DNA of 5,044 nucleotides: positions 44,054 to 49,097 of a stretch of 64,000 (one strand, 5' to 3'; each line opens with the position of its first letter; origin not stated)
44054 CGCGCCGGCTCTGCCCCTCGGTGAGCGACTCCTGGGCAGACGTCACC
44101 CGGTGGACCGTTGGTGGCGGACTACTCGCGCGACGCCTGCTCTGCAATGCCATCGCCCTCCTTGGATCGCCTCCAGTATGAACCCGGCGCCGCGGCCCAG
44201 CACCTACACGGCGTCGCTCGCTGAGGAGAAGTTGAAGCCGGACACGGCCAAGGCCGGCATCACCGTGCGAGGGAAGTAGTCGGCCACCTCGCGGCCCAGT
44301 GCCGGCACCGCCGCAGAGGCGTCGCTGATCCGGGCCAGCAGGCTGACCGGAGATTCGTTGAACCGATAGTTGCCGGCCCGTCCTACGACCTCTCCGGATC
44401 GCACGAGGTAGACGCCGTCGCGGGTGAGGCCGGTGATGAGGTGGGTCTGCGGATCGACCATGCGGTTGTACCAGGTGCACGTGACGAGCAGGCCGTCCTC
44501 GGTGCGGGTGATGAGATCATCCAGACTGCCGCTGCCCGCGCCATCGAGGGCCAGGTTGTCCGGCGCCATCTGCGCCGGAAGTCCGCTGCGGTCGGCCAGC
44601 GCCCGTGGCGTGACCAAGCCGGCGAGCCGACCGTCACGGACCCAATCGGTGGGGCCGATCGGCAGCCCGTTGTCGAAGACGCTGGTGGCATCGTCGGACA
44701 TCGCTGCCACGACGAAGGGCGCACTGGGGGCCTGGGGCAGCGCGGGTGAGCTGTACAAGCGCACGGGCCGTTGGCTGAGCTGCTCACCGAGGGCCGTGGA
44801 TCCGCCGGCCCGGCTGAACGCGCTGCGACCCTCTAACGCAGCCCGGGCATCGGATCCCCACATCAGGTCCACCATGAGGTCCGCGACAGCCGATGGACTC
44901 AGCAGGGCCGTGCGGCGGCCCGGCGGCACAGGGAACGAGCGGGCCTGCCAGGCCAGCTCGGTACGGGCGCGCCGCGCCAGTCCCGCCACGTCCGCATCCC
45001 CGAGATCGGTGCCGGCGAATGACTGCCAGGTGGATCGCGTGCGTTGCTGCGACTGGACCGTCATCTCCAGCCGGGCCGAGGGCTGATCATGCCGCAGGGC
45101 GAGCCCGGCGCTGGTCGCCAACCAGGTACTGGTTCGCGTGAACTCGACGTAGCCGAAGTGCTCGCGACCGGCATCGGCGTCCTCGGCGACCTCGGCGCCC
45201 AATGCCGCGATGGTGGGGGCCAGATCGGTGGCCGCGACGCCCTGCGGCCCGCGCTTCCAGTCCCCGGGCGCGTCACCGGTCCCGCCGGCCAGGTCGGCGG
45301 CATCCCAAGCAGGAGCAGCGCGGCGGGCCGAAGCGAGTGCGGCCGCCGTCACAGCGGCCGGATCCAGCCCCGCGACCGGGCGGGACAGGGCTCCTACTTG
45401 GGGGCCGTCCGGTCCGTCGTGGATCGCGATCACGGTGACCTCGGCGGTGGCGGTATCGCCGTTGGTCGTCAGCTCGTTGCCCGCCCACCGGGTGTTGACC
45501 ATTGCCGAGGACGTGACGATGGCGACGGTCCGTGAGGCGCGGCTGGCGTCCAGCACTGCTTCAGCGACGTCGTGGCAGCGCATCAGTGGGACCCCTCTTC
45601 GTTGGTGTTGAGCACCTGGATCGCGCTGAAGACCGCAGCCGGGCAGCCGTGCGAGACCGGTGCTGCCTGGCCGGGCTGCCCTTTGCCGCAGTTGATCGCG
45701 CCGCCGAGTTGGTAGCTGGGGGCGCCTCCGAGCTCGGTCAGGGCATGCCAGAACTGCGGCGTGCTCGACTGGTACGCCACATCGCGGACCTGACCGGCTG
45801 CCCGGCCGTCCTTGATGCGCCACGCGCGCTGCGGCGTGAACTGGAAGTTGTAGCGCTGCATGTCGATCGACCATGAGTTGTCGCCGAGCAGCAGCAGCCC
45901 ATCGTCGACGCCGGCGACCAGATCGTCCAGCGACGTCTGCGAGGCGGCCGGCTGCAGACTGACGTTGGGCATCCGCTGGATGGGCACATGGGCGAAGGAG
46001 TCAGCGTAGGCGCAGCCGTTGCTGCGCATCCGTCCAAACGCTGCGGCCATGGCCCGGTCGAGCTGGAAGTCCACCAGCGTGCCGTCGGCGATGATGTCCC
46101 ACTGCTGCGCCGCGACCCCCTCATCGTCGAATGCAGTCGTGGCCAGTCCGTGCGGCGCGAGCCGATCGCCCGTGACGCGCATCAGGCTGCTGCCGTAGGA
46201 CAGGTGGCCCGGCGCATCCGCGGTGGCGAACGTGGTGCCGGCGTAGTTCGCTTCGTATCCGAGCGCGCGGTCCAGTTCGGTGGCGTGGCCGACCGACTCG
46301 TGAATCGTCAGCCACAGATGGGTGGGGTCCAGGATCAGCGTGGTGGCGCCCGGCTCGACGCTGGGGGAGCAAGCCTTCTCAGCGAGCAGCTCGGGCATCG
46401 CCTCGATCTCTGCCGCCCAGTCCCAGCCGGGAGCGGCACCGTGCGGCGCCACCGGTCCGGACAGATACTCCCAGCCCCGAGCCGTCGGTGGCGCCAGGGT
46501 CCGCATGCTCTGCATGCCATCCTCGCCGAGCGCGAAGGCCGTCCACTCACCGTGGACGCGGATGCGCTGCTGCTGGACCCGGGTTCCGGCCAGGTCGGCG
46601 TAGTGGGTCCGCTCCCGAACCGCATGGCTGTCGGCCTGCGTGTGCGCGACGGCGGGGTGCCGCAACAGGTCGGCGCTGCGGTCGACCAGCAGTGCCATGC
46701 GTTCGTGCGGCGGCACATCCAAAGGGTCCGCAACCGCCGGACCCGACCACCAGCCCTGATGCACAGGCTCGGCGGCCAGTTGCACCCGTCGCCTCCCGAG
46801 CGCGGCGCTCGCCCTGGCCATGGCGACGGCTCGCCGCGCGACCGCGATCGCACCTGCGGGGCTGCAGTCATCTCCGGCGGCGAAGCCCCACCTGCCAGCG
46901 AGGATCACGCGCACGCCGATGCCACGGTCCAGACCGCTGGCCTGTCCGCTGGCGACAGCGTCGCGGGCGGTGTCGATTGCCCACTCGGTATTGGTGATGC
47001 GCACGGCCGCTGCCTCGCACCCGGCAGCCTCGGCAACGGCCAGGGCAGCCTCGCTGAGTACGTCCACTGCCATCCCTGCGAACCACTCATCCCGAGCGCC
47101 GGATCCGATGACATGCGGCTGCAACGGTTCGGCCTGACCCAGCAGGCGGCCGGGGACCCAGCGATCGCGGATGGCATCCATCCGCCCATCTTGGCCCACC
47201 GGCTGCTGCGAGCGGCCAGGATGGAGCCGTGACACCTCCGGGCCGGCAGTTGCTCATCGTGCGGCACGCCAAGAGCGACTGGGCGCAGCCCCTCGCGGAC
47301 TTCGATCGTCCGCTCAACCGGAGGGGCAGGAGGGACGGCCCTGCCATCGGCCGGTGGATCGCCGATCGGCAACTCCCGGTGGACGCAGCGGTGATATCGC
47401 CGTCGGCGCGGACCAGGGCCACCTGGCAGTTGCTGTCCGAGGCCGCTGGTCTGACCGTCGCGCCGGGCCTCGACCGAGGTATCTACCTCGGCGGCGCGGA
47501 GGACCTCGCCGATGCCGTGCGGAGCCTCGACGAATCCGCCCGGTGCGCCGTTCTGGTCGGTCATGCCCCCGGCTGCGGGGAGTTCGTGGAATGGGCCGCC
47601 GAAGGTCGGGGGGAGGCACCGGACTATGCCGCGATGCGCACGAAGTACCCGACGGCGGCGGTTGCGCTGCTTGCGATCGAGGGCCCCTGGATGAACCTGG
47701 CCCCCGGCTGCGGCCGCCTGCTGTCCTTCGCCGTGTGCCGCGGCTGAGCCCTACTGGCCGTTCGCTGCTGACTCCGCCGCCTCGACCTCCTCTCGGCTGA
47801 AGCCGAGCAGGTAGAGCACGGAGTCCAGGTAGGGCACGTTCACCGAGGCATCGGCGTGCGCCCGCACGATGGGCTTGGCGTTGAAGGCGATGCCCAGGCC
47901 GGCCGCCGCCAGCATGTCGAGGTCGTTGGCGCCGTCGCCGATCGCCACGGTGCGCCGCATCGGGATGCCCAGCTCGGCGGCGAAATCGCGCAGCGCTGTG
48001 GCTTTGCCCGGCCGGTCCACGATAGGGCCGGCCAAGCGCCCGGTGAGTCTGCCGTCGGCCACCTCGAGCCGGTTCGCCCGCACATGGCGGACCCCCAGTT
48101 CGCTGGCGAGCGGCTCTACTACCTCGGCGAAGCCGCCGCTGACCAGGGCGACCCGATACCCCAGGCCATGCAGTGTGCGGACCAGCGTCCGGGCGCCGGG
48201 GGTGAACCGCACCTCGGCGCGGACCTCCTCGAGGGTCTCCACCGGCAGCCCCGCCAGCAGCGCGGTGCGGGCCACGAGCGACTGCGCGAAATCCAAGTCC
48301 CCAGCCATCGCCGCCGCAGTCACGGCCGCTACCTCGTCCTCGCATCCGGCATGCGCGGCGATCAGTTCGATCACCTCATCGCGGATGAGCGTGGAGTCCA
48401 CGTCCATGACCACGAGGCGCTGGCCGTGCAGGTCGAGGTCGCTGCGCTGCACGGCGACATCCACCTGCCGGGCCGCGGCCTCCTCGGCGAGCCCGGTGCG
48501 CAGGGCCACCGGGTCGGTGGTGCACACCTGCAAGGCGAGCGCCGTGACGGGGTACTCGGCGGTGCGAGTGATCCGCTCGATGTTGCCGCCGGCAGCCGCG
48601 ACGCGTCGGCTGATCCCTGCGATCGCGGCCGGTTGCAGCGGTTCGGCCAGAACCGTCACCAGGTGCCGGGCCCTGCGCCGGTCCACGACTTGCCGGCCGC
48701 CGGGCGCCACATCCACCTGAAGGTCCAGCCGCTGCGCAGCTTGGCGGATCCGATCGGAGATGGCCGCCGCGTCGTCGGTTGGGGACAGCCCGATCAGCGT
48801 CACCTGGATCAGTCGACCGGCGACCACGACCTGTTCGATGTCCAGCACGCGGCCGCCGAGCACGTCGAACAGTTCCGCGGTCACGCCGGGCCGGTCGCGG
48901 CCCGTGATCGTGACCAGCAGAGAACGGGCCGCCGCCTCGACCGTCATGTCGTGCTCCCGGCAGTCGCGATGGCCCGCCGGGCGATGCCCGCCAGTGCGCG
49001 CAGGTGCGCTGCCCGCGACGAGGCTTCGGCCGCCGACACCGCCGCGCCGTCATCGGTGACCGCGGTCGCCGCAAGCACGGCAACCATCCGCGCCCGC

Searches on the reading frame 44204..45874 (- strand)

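Call 55: search_protein_families(library=pfam, proteins=[window:44204-45874:-], max_evalue=0.001)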
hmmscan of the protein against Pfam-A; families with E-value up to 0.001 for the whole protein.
window:44204-45874:- (556 aa): 2 families
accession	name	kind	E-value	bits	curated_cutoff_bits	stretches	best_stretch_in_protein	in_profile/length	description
PF19289.4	PmbA_TldD_3rd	-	6.9e-21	74.9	22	1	319-550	2-219/220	PmbA/TldA metallopeptidase C-terminal domain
PF19290.4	PmbA_TldD_2nd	-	0.00026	21.9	20.9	0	237-307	31-105/109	PmbA/TldA metallopeptidase central domain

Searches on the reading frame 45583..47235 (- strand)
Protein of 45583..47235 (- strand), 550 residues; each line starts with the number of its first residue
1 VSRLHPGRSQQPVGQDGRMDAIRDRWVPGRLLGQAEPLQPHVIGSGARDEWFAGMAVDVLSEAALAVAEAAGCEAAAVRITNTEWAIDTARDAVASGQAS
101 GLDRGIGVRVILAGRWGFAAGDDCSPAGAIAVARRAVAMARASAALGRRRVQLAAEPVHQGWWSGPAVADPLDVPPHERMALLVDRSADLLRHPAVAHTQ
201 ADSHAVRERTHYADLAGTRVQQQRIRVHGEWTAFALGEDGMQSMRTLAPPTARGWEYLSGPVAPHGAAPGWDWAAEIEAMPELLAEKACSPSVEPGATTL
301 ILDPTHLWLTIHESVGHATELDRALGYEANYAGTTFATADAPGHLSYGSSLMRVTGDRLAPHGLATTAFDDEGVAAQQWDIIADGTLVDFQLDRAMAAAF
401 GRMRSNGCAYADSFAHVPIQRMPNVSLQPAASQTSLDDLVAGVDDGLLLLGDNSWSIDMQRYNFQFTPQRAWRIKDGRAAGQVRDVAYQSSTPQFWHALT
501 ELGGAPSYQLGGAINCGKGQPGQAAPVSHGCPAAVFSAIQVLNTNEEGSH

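Call 55: search_protein_families(library=pfam, proteins=[window:45583-47235:-], max_evalue=0.001)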
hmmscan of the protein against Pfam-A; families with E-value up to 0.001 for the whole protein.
window:45583-47235:- (550 aa): 2 families
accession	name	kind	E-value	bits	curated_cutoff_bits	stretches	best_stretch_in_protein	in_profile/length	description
PF19289.4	PmbA_TldD_3rd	-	1.6e-27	96.6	22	1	296-541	2-218/220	PmbA/TldA metallopeptidase C-terminal domain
PF01523.21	PmbA_TldD_1st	-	5.9e-08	33.2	20.9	1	99-140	24-65/65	PmbA/TldA metallopeptidase domain 1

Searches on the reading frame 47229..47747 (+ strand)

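Call 76: search_protein_families(library=pfam, proteins=[window:47229-47747:+], max_evalue=0.001)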
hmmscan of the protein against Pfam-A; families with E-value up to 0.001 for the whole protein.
window:47229-47747:+ (172 aa): 1 family
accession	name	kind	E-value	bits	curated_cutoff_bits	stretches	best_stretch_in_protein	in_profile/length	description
PF00300.27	His_Phos_1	-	6.7e-09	36.1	21.7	1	8-77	1-71/194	Histidine phosphatase superfamily (branch 1)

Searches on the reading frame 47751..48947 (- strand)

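Call 55: search_protein_families(library=pfam, proteins=[window:47751-48947:-], max_evalue=0.001)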
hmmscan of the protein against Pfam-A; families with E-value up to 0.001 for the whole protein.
window:47751-48947:- (398 aa): 5 families
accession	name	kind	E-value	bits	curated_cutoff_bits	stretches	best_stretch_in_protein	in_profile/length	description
PF12710.13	HAD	-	8.7e-30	105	27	1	179-346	1-188/189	haloacid dehalogenase-like hydrolase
PF00702.32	Hydrolase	-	1.2e-21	78.4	26.4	1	177-350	2-191/191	haloacid dehalogenase-like hydrolase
PF21086.3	ACT_PSP_2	-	9.8e-16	58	24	1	95-167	3-77/77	ACT domain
PF13740.12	ACT_6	-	2.7e-14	53.3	23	1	10-80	3-75/76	ACT domain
PF08282.18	Hydrolase_3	-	3.6e-12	47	20.9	1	315-379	188-253/255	haloacid dehalogenase-like hydrolase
